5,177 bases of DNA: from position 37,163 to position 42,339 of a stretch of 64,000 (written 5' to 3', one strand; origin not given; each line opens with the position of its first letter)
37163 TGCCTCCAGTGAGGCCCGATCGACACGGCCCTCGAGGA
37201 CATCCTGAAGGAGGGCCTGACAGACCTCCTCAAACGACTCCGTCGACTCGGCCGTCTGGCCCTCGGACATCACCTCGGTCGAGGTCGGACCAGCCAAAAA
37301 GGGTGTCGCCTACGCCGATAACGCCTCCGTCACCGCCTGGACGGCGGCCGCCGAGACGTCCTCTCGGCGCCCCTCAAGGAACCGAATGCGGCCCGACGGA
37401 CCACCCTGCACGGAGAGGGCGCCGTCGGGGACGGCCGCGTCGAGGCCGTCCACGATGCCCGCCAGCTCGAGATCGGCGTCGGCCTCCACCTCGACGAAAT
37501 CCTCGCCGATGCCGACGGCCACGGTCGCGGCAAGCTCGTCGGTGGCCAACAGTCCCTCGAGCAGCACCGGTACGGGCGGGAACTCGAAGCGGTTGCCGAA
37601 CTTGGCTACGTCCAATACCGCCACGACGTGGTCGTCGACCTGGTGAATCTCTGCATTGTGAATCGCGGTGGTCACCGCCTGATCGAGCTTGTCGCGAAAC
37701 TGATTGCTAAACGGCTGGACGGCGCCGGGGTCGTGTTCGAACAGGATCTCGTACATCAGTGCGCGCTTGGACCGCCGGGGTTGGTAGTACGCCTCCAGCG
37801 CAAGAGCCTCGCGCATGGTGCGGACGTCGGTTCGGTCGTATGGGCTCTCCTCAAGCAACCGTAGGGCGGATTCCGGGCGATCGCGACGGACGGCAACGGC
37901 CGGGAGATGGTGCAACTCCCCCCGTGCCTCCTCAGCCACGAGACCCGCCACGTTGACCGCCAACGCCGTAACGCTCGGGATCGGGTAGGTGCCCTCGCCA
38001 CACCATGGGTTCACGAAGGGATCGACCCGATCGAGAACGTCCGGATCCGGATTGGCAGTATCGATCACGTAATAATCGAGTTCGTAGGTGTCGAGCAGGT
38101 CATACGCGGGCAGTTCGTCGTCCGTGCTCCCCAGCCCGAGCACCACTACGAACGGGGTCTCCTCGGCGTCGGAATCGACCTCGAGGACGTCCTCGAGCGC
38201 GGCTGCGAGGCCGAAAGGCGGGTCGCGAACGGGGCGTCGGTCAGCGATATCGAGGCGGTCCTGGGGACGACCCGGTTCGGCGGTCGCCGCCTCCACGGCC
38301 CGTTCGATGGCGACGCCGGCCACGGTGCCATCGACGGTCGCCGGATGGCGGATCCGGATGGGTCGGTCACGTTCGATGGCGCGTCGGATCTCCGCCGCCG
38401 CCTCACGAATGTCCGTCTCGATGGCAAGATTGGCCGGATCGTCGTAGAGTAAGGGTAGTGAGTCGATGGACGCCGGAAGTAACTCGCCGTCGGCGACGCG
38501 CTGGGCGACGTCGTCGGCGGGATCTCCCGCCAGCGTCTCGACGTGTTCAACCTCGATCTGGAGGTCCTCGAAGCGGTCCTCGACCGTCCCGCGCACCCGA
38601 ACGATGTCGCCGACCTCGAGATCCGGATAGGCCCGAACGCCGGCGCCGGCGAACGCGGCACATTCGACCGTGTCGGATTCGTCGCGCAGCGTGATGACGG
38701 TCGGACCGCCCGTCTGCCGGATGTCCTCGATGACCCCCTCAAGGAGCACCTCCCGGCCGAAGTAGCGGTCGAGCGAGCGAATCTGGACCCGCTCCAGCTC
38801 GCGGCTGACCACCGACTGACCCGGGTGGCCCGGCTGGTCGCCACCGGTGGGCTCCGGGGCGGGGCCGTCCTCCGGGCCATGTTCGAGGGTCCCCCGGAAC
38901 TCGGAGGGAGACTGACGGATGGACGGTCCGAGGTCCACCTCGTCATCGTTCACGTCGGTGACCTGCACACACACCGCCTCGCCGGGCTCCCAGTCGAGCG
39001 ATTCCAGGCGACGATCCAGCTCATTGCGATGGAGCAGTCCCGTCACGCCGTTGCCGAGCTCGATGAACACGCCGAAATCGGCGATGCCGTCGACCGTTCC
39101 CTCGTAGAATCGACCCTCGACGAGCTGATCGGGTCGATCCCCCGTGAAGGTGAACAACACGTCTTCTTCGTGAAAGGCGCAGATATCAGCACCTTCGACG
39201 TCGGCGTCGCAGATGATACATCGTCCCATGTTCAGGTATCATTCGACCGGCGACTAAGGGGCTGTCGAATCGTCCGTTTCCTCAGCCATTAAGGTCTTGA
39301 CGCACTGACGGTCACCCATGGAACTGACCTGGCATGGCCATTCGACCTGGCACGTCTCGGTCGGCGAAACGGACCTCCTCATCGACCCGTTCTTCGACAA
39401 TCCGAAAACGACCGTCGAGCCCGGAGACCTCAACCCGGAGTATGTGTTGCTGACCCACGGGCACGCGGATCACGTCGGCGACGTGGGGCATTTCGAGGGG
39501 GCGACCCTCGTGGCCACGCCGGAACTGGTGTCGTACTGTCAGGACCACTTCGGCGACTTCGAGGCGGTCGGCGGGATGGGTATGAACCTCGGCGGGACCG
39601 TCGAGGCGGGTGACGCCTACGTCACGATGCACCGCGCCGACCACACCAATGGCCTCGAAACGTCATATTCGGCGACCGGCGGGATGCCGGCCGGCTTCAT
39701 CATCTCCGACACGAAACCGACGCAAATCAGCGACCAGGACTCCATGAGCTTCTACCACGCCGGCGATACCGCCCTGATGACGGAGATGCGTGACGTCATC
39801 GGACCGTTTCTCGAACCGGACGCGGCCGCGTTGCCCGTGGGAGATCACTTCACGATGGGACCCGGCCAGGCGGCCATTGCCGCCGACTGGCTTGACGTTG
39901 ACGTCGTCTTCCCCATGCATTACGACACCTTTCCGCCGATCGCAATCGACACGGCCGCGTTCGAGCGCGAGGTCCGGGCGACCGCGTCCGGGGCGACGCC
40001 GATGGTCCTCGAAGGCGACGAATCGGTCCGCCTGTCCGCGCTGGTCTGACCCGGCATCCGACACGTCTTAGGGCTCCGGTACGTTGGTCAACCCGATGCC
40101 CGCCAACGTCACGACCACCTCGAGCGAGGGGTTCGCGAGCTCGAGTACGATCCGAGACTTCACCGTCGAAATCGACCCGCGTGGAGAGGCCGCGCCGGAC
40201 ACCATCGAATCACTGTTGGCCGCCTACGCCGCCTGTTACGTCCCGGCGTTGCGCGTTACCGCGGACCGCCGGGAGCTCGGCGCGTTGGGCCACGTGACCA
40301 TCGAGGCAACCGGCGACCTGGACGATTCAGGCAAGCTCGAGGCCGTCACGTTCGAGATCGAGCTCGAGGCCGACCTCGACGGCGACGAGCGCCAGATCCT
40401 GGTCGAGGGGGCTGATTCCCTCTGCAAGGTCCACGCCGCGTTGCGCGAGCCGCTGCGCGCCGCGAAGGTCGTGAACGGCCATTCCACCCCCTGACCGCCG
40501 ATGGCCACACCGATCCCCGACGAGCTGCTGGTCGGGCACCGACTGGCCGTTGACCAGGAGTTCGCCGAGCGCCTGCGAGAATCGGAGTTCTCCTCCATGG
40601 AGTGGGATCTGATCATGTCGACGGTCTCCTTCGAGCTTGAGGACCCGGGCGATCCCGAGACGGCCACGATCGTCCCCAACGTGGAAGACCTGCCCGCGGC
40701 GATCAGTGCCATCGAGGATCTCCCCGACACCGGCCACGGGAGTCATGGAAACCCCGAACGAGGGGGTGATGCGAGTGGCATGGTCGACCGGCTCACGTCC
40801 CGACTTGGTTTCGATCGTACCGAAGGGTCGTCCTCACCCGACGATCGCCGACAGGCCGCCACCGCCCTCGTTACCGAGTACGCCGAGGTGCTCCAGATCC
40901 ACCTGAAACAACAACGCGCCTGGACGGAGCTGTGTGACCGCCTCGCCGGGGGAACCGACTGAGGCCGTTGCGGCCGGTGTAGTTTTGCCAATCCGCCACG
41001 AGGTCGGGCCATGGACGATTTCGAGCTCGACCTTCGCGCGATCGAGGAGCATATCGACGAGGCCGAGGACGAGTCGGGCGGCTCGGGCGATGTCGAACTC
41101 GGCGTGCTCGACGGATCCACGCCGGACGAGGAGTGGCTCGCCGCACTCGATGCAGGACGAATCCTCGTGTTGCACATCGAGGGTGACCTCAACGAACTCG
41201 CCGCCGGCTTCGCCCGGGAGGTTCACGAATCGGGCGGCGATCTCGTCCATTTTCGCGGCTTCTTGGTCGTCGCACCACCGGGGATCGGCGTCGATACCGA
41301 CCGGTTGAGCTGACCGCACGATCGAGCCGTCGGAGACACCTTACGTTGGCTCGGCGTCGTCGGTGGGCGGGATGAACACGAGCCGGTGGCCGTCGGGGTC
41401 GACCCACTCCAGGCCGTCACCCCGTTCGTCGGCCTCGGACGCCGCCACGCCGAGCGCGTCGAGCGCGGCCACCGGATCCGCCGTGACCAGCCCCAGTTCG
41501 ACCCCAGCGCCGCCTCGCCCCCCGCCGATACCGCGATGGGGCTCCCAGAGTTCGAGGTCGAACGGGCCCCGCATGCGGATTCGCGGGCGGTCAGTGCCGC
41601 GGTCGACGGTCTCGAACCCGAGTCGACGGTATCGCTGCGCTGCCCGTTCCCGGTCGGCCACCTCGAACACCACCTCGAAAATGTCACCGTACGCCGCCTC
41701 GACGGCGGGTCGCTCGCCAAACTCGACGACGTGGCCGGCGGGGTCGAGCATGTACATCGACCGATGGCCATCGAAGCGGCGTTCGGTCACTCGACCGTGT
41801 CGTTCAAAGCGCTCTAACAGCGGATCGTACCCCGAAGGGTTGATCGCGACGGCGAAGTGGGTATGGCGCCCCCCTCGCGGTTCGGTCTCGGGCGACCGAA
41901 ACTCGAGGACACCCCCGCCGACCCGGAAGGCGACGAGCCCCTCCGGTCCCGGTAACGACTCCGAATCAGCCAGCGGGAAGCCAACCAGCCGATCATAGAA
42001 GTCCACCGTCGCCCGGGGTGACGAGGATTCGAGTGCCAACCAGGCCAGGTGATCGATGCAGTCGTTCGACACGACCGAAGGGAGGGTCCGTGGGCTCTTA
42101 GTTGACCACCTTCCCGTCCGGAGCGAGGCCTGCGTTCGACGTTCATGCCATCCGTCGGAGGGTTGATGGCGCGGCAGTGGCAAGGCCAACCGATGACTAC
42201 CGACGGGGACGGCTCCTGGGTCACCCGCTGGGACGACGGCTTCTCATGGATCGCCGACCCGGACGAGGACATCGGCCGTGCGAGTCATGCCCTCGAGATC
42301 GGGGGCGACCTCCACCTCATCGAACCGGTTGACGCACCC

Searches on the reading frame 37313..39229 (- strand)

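Call 18: search_protein_families(library=pfam, proteins=[window:37313-39229:-], max_evalue=0.00001)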
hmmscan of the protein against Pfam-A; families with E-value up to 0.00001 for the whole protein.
window:37313-39229:- (639 aa): 2 families
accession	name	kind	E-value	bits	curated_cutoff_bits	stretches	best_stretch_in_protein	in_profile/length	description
PF01336.31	tRNA_anti-codon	-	1.5e-14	54.1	27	1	161-233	1-75/75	OB-fold nucleic acid binding domain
PF00575.29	S1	-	2e-09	38.1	22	1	38-97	4-66/74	S1 RNA binding domain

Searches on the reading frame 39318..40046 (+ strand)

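Call 18: search_protein_families(library=pfam, proteins=[window:39318-40046:+], max_evalue=0.00001)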
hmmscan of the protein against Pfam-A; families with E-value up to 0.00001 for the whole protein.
window:39318-40046:+ (243 aa): 3 families
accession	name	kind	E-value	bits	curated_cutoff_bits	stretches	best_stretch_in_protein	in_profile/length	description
PF13483.12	Lactamase_B_3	-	1.1e-18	68.2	24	1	2-201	1-160/160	Beta-lactamase superfamily domain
PF12706.13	Lactamase_B_2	-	2.4e-17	63.7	27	1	20-202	3-200/200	Beta-lactamase superfamily domain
PF00753.33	Lactamase_B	-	8.7e-09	36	22.7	1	4-66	2-70/196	Metallo-beta-lactamase superfamily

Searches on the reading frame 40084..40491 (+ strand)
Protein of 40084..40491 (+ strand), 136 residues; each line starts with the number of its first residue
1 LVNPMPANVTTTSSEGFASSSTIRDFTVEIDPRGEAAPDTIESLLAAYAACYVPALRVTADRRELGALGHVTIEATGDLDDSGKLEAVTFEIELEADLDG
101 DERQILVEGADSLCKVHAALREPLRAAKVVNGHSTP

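Call 92: search_protein_families(library=pfam, proteins=[window:40084-40491:+], max_evalue=0.0001)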
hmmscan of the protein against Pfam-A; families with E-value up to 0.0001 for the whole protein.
window:40084-40491:+ (136 aa): 1 family
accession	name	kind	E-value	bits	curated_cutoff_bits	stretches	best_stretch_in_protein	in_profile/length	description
PF02566.24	OsmC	-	4.4e-10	40.3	27.5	1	36-123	4-94/100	OsmC-like protein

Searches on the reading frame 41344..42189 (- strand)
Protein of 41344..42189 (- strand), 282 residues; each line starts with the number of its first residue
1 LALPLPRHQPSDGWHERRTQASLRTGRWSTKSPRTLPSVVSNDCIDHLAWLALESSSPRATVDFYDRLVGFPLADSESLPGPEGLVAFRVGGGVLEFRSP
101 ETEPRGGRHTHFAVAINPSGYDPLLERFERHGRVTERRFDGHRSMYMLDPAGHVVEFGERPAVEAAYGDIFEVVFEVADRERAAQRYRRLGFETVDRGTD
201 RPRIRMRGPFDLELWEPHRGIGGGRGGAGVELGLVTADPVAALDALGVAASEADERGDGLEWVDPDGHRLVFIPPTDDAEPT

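Call 18: search_protein_families(library=pfam, proteins=[window:41344-42189:-], max_evalue=0.00001)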
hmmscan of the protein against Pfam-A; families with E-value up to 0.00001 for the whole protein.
window:41344-42189:- (282 aa): 2 families
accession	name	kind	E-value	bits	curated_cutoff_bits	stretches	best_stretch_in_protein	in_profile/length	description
PF00903.31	Glyoxalase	-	5.2e-11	43.4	20.6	1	49-157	3-121/121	Glyoxalase/Bleomycin resistance protein/Dioxygenase superfamily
PF18029.7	Glyoxalase_6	-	2.4e-08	35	23.6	1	51-154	2-102/106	Glyoxalase-like domain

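Call 93: search_protein_families(library=ncbifam, proteins=[window:41344-42189:-], max_evalue=0.00001)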
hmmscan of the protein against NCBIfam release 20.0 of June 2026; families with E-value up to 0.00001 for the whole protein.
window:41344-42189:- (282 aa): 1 family
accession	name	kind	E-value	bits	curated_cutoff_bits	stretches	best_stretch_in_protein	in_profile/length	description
NF000221.4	FosA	exception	5.2e-07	29.7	250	0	48-156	5-113/137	FosA family fosfomycin resistance glutathione transferase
